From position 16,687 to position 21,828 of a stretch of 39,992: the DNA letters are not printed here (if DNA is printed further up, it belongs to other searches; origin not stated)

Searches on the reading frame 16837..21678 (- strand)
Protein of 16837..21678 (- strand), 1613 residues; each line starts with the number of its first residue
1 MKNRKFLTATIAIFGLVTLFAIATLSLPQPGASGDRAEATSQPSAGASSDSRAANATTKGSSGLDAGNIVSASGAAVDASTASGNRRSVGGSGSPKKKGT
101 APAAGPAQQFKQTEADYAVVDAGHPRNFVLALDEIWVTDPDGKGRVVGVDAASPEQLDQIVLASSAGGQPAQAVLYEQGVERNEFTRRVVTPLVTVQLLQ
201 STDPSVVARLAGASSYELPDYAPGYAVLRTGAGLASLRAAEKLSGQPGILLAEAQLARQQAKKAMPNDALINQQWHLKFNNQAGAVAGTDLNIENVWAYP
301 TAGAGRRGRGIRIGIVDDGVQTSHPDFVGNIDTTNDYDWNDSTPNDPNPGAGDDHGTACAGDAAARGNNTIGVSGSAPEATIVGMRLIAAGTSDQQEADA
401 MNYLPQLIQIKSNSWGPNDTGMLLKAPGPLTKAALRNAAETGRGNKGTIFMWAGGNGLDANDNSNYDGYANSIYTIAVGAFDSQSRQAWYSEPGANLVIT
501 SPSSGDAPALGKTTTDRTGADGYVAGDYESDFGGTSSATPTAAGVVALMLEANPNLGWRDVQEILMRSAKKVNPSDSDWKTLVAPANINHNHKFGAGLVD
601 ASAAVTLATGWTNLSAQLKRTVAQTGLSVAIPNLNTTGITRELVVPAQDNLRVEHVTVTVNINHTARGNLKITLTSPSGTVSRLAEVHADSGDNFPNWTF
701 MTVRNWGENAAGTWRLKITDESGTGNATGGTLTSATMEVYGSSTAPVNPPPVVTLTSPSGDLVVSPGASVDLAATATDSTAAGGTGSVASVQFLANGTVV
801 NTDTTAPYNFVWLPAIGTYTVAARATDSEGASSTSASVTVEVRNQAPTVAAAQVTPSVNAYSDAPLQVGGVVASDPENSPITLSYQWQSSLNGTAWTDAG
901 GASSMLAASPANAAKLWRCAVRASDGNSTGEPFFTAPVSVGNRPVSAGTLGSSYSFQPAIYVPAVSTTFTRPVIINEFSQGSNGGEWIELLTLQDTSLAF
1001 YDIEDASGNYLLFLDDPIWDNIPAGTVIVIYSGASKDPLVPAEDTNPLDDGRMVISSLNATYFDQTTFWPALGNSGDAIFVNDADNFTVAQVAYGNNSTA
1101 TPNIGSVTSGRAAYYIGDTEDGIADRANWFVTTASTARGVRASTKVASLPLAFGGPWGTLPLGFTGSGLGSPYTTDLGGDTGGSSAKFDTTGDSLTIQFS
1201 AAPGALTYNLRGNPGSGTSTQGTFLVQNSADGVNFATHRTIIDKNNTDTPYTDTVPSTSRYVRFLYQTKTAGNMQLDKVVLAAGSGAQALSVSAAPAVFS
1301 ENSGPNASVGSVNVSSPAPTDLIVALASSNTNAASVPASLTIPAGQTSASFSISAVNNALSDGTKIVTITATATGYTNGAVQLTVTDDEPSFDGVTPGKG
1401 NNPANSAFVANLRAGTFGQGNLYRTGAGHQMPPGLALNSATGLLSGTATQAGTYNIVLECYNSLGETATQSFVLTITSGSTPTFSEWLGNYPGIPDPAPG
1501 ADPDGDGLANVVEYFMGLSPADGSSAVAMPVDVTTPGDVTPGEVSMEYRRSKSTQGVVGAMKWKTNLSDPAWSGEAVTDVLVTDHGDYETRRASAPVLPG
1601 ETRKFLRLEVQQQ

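Call 5: search_protein_families(library=pfam, proteins=[window:16837-21678:-], max_evalue=0.01)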
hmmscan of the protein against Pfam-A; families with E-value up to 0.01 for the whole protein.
window:16837-21678:- (1613 aa): 5 families
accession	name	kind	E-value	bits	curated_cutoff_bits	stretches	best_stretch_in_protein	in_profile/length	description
PF00082.27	Peptidase_S8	-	7.8e-45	153.8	21.8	1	308-580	1-274/288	Subtilase family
PF01483.27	P_proprotein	-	3.5e-25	88.4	21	1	653-728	1-75/86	Proprotein convertase P-domain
PF17957.7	Big_7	-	1e-10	42.5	24.1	1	751-822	1-69/70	Bacterial Ig domain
PF05345.18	He_PIG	-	1.7e-10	41.7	24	1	1397-1477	8-96/96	Putative Ig domain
PF00754.31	F5_F8_type_C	-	0.0039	17.8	28.2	0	1218-1269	60-115/127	F5/8 type C domain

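Call 6: search_protein_families(library=ncbifam, proteins=[window:16837-21678:-], max_evalue=0.01)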
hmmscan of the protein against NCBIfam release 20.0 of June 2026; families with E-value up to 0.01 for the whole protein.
window:16837-21678:- (1613 aa): 3 families
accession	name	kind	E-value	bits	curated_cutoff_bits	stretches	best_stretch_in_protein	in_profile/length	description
TIGR03921.1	T7SS_mycosin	equivalog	1e-21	77.5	278.75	1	306-611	10-291/353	type VII secretion-associated serine protease mycosin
NF033595.1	denti_PrtP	equivalog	2.4e-07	29.8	300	1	476-605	391-502/606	dentilisin complex serine proteinase subunit PrtP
NF033932.1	LapB_rpt_80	domain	0.00049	20.3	45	1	817-853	1-38/83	LapB repeat-containing protein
